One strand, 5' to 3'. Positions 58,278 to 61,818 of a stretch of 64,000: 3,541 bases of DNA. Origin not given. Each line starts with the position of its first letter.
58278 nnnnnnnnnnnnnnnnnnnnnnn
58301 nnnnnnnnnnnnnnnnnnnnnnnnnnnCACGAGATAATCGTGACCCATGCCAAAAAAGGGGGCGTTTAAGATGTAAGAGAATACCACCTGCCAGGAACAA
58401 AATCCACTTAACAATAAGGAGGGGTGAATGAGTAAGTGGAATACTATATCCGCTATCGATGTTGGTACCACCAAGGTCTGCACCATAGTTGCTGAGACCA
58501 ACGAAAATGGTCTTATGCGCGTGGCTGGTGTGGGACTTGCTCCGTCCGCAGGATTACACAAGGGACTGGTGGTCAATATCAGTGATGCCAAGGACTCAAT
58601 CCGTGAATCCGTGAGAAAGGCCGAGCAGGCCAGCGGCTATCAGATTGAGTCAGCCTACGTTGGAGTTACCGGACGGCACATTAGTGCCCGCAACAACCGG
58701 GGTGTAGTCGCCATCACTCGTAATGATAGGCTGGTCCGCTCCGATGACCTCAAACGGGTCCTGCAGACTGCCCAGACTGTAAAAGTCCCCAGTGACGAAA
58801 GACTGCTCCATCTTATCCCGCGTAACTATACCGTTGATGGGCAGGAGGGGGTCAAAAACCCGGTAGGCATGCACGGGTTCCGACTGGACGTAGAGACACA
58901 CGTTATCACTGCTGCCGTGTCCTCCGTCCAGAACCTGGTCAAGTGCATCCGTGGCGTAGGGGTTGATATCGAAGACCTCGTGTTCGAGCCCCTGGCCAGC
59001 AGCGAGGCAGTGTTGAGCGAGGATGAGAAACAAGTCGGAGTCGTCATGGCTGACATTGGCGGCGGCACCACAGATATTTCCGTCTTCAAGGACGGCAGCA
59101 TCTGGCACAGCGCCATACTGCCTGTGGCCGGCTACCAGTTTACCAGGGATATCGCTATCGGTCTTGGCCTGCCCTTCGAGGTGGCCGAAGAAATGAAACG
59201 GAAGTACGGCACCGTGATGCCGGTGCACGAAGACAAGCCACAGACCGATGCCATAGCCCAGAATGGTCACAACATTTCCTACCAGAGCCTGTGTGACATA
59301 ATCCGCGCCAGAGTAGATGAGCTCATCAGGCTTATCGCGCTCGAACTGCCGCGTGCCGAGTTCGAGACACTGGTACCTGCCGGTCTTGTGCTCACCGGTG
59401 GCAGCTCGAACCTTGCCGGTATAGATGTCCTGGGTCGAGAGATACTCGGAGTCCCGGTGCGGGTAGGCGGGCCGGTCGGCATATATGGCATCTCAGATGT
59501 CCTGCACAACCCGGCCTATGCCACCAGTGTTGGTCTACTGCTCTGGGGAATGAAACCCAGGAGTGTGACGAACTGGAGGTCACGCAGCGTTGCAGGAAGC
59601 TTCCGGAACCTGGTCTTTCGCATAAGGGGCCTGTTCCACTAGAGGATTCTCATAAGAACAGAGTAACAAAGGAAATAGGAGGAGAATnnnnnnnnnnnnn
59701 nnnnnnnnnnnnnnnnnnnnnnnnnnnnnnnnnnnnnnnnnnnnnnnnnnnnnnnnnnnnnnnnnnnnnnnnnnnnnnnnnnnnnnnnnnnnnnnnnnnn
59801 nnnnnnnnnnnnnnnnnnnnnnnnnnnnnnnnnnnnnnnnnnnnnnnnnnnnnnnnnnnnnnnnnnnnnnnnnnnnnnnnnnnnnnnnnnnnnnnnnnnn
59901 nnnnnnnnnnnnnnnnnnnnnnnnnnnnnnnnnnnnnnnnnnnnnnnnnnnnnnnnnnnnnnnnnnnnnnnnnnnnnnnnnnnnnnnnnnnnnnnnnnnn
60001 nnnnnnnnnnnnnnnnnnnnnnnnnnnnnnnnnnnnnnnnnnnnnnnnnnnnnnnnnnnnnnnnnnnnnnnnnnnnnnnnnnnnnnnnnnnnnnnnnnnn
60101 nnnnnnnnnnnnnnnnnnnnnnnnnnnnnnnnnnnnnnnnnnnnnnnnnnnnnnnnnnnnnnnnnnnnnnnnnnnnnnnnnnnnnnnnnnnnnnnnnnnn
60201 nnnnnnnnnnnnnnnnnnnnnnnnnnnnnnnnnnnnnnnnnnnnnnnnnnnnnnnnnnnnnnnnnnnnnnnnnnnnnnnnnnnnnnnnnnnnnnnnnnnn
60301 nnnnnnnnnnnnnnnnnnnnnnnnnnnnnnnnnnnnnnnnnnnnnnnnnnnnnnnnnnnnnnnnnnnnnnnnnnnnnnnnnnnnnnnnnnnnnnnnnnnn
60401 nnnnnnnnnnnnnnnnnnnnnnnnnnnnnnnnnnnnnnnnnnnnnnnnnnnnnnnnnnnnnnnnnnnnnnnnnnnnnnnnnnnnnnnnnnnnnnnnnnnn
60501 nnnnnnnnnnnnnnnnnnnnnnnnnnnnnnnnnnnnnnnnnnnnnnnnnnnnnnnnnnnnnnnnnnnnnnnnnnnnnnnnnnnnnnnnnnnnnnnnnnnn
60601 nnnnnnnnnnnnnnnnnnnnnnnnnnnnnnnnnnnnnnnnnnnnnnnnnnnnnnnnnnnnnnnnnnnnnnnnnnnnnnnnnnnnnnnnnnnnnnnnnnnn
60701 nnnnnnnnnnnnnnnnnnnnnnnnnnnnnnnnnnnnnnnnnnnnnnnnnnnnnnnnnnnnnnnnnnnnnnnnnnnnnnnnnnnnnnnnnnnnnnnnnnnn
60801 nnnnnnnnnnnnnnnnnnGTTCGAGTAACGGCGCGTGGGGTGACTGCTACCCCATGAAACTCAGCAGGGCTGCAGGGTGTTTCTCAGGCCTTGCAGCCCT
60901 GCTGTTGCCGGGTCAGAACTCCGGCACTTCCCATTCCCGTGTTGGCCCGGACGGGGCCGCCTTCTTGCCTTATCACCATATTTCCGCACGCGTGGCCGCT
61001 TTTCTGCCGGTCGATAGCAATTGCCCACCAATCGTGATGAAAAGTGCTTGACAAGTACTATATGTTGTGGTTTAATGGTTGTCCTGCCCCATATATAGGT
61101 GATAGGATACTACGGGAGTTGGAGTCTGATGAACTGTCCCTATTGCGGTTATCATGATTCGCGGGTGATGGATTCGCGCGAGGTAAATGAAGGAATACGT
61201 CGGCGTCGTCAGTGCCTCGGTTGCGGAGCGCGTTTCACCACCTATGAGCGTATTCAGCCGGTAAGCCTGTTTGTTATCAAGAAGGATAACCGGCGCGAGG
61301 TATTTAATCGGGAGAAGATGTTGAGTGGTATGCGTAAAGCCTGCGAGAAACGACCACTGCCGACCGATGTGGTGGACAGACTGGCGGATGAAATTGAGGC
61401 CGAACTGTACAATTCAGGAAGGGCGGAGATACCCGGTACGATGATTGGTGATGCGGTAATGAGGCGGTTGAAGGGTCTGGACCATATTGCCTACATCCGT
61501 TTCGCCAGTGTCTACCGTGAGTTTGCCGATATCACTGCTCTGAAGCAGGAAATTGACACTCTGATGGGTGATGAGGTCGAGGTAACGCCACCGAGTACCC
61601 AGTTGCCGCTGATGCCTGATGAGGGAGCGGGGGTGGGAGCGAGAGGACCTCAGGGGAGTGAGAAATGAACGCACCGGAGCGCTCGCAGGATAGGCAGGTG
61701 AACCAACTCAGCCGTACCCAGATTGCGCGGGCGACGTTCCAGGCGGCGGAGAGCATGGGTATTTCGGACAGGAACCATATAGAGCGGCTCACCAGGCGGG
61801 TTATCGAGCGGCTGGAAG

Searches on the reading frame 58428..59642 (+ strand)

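Call 51: search_protein_families(library=pfam, proteins=[window:58428-59642:+], max_evalue=0.001)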
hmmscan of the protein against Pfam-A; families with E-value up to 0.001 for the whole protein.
window:58428-59642:+ (404 aa): 5 families
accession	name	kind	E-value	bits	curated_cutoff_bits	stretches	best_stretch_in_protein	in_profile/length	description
PF14450.12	FtsA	-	4.7e-39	134.1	31.8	2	207-369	2-127/127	Cell division protein FtsA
PF02491.25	SHS2_FTSA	-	1.2e-26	93.3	25.4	1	82-161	1-79/79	SHS2 domain inserted in FTSA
PF06723.19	MreB_Mbl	-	9.6e-10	38.2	27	1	200-347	142-304/327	MreB/Mbl protein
PF11104.14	PilM_2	-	3.3e-07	30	27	1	179-259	155-236/340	Type IV pilus assembly protein PilM;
PF06277.17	EutA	-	4.9e-05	22.8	27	1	194-238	135-178/475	Ethanolamine utilisation protein EutA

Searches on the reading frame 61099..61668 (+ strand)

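Call 51: search_protein_families(library=pfam, proteins=[window:61099-61668:+], max_evalue=0.001)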
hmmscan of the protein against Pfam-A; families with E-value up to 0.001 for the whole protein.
window:61099-61668:+ (189 aa): 2 families
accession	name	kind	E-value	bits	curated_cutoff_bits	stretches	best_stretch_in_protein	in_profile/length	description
PF03477.21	ATP-cone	-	1.4e-20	74.1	25.8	1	58-144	2-87/88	ATP cone domain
PF22811.2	Zn_ribbon_NrdR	-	4.4e-19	68.6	27.2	1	11-50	1-42/42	Transcriptional repressor NrdR-like, N-terminal domain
